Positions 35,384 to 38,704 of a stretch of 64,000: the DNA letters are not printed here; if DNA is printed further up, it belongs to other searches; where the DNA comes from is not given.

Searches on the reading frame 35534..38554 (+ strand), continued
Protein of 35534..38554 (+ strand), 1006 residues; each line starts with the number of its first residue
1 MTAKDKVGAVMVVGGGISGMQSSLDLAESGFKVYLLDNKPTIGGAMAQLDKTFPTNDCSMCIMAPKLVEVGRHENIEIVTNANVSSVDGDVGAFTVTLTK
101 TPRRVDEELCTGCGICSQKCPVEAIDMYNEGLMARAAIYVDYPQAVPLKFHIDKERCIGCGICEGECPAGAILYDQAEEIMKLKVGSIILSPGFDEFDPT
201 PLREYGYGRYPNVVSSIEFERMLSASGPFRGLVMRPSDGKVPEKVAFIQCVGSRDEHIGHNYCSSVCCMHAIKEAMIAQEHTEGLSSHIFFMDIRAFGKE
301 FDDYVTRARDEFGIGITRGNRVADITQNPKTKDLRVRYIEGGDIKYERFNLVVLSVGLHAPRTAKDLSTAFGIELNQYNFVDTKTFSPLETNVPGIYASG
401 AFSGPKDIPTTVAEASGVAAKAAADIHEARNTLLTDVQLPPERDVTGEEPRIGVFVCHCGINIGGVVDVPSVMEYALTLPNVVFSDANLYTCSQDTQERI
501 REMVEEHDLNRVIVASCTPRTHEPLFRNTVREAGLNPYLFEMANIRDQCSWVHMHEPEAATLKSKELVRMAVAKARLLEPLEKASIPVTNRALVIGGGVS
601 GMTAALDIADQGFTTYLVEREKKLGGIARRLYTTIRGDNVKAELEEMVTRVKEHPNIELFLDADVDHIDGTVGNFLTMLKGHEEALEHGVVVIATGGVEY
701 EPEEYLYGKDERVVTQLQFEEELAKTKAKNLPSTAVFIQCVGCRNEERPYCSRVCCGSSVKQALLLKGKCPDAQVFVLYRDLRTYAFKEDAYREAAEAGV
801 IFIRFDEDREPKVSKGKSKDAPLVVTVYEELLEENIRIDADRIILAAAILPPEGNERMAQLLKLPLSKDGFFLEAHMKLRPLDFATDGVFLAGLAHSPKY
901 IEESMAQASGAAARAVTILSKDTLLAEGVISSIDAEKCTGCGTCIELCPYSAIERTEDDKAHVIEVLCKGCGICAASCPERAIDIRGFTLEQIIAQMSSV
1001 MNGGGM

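Call 69: search_protein_families(library=ncbifam, proteins=[window:35534-38554:+], max_evalue=0.00001)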
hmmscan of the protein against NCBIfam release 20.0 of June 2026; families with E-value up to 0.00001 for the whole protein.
window:35534-38554:+ (1006 aa): 109 families (the best 25 are shown)
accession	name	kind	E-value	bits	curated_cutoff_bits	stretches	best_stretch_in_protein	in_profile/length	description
NF040770.1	hetero_SS_HdrA2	exception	0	1014.4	1100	3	9-426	141-560/777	CoB-CoM heterodisulfide reductase HdrA2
NF041778.1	hetero_SS_HdrA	equivalog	1.1e-216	721.2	1400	3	9-436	144-580/771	ferredoxin:CoB-CoM heterodisulfide reductase subunit HdrA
NF041891.1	hdrA_Methbact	equivalog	4.5e-209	696.4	1300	3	9-428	135-558/762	ferredoxin:CoB-CoM heterodisulfide reductase subunit HdrA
NF009410.0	PRK12771.1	subfamily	3.1e-24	85.5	516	1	583-629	132-178/566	NAD(P)-binding protein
TIGR02179.1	PorD_KorD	subfamily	1.3e-21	76.4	60.05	2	933-985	22-74/78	2-oxoacid:acceptor oxidoreductase, delta subunit, pyruvate/2-ketoisovalerate family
NF007202.0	PRK09623.1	equivalog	1.1e-19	70.7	166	1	904-985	19-100/105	3-methyl-2-oxobutanoate dehydrogenase subunit delta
NF040684.1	PorD_Arch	equivalog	1.4e-19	69.9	120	1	933-985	29-81/85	pyruvate synthase subunit PorD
NF042909.1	FMH_DH_FwdF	exception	5.4e-19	68.5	375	2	106-177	13-77/336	tungsten-dependent formylmethanofuran dehydrogenase subunit FwdF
TIGR02700.1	flavo_MJ0208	hypoth_equivalog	3.5e-17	62.4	251.35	2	921-984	133-195/234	dihydromethanopterin reductase (acceptor)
TIGR04105.1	FeFe_hydrog_B1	subfamily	6.7e-17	61.3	450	1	96-173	130-206/462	monomeric [FeFe] hydrogenase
NF007203.0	PRK09624.1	equivalog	3.8e-16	59.2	171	1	929-985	44-100/105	pyuvate ferredoxin oxidoreductase subunit delta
NF045763.1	PhenlGlyoxDHPadF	equivalog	1.7e-15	56.9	150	1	933-983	28-77/78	NADH-dependent phenylglyoxylate dehydrogenase subunit delta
NF058577.1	FdxA_fam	equivalog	7.3e-15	54.9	65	0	936-982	7-52/52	4Fe-4S ferredoxin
NF005503.0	PRK07118.1-2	equivalog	7.7e-15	54.9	252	1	98-176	157-233/292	RnfABCDGE type electron transport complex subunit B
NF038196.1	ferrodoxin_EFR1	subfamily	8e-15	55.5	75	1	934-986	183-232/242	EFR1 family ferrodoxin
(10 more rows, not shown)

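Call 72: predict_structure(alignment_id=A5)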
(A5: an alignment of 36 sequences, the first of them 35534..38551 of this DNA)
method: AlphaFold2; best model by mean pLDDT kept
length: 1006 residues; sequences in the alignment: 36
mean_pLDDT: 81.1   pTM: 0.81
mean pLDDT of the five models: 81.1, 79.6, 78.4, 74.1, 72.6
residues with pLDDT >= 90: 338; 70-90: 479; 50-70: 149; < 50: 40
segments of 3 or more residues with pLDDT < 50: 1-3, 41-57, 225-227, 550-553, 999-1006
pLDDT, mean of each block of 10 residues (from residue 1): 71 82 88 81 45 46 67 81 87 91 73 74 58 65 55 66 72 71 94 82 89 81 55 80 92 83 78 80 87 74 78 85 89 90 88 87 89 92 92 93 77 87 91 82 86 83 68 91 82 71 92 78 79 88 66 58 81 77 79 96 96 95 92 90 95 97 86 87 90 91 91 94 89 95 84 88 94 94 77 92 87 87 91 88 93 86 79 64 72 86 90 89 71 83 73 77 69 74 67 54 37
secondary structure, 60 per line:
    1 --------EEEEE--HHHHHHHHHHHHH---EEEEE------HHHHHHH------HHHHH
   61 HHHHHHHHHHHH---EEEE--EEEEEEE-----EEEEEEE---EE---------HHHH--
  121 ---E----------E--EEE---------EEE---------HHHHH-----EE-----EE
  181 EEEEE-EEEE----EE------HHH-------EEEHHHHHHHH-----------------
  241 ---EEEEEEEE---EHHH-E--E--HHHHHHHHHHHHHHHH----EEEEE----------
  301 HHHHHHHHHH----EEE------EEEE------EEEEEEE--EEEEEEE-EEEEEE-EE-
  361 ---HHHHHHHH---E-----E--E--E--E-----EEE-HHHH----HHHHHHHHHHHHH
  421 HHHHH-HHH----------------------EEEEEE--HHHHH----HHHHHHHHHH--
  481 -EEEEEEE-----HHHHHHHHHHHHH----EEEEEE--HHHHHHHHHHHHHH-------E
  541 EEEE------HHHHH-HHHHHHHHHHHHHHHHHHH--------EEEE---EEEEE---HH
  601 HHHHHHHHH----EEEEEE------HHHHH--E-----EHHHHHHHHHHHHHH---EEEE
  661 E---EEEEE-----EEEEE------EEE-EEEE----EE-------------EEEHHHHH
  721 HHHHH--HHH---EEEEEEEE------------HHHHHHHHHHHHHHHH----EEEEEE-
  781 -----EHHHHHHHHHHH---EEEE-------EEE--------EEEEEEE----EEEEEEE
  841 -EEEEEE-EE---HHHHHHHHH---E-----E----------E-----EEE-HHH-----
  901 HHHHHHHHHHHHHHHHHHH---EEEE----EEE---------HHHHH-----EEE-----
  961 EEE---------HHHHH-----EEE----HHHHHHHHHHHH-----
elements in order (helices of 4 or more, strands of 3 or more residues): E9-13 H16-28 E32-36 H43-49 H56-72 E76-79 E82-88 E94-100 H115-118 E138-140 E150-152 H162-166 E179-185 E187-190 E213-215 H216-223 E244-251 H266-281 E286-290 H301-310 E315-317 E324-327 E334-340 E343-349 E351-356 H364-371 E396-398 H400-403 H408-425 E452-457 H460-464 H469-478 E482-488 H494-506 E511-516 H519-532 E540-544 H551-555 H557-575 E584-587 E591-595 H599-609 E614-619 H626-630 H640-653 E657-661 E665-669 E675-679 E686-688 E690-693 E713-715 H716-725 E734-741 H754-769 E774-779 H787-797 E801-804 E812-814 E823-829 E834-840 E842-847 H854-862 E889-891 H901-919 E923-926 E931-933 H943-947 E953-955 E961-963 H973-977 E983-985 H990-1001

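Call 76: fold_search(model_id=the predicted structure, library=pdb)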
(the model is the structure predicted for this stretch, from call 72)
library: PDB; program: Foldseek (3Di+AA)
matches with E <= 10: 1865; with E <= 0.001: 684
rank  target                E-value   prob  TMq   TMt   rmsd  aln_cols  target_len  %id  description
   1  8rvy_A                2.8e-56  1.00  0.39  0.60   9.7       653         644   40  CryoEM structure of the Elp-Hdr complex of Methanothermobacter marburgensis state 1 (composite structure) (released 2025-05-14)
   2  8rvu_A                4.6e-55  1.00  0.47  0.71   5.4       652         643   40  CryoEM structure of the Elp-Hdr complex of Methanothermobacter marburgensis state 2 (composite structure) (released 2025-05-14)
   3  5odc_A                9.8e-55  1.00  0.50  0.76   4.6       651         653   39  Heterodisulfide reductase / [NiFe]-hydrogenase complex from Methanothermococcus thermolithotrophicus at 2.3 A resoluti (released 2017-08-30)
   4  5odh_A                2.6e-54  1.00  0.50  0.76   4.3       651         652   39  Heterodisulfide reductase / [NiFe]-hydrogenase complex from Methanothermococcus thermolithotrophicus soaked with heter (released 2017-08-30)
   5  5odi_A                8.8e-54  1.00  0.50  0.76   4.1       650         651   39  Heterodisulfide reductase / [NiFe]-hydrogenase complex from Methanothermococcus thermolithotrophicus cocrystallized wi (released 2017-08-30)
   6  7bkd_A                7.6e-52  1.00  0.40  0.59   8.5       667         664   34  Formate dehydrogenase - heterodisulfide reductase - formylmethanofuran dehydrogenase complex from Methanospirillum hun (released 2021-09-29)
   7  7bkb_A                6.8e-51  1.00  0.48  0.71   4.9       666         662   34  Formate dehydrogenase - heterodisulfide reductase - formylmethanofuran dehydrogenase complex from Methanospirillum hun (released 2021-09-29)
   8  8rvu_a                6.6e-46  1.00  0.35  0.79   9.0       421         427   46  CryoEM structure of the Elp-Hdr complex of Methanothermobacter marburgensis state 2 (composite structure) (released 2025-05-14)
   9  8rwn_A                1.0e-45  1.00  0.35  0.79   9.0       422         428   46  CryoEM structure of the Hdr(ABC)2 subunits of the Elp-Hdr complex of Methanothermobacter marburgensis (released 2025-05-14)
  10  7bke_A                4.4e-41  1.00  0.35  0.77   9.0       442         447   40  Formate dehydrogenase - heterodisulfide reductase - formylmethanofuran dehydrogenase complex from Methanospirillum hun (released 2021-09-29)
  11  7bkd_a                6.7e-41  1.00  0.35  0.77   9.5       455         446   40  Formate dehydrogenase - heterodisulfide reductase - formylmethanofuran dehydrogenase complex from Methanospirillum hun (released 2021-09-29)
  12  6tjr_A                2.3e-27  1.00  0.31  0.88   2.5       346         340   26  Structure of HdrA-like subunit from Hyphomicrobium denitrificans (released 2020-08-19)
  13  3cty_A                3.1e-16  1.00  0.24  0.68   5.3       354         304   15  Crystal structure of T. acidophilum thioredoxin reductase (released 2009-02-24)
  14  3cty_B                3.3e-15  1.00  0.24  0.68   5.0       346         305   15  Crystal structure of T. acidophilum thioredoxin reductase (released 2009-02-24)
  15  4up3_A                3.0e-14  1.00  0.22  0.57   6.5       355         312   15  Crystal structure of the mutant C140S,C286Q thioredoxin reductase from Entamoeba histolytica (released 2015-07-01)
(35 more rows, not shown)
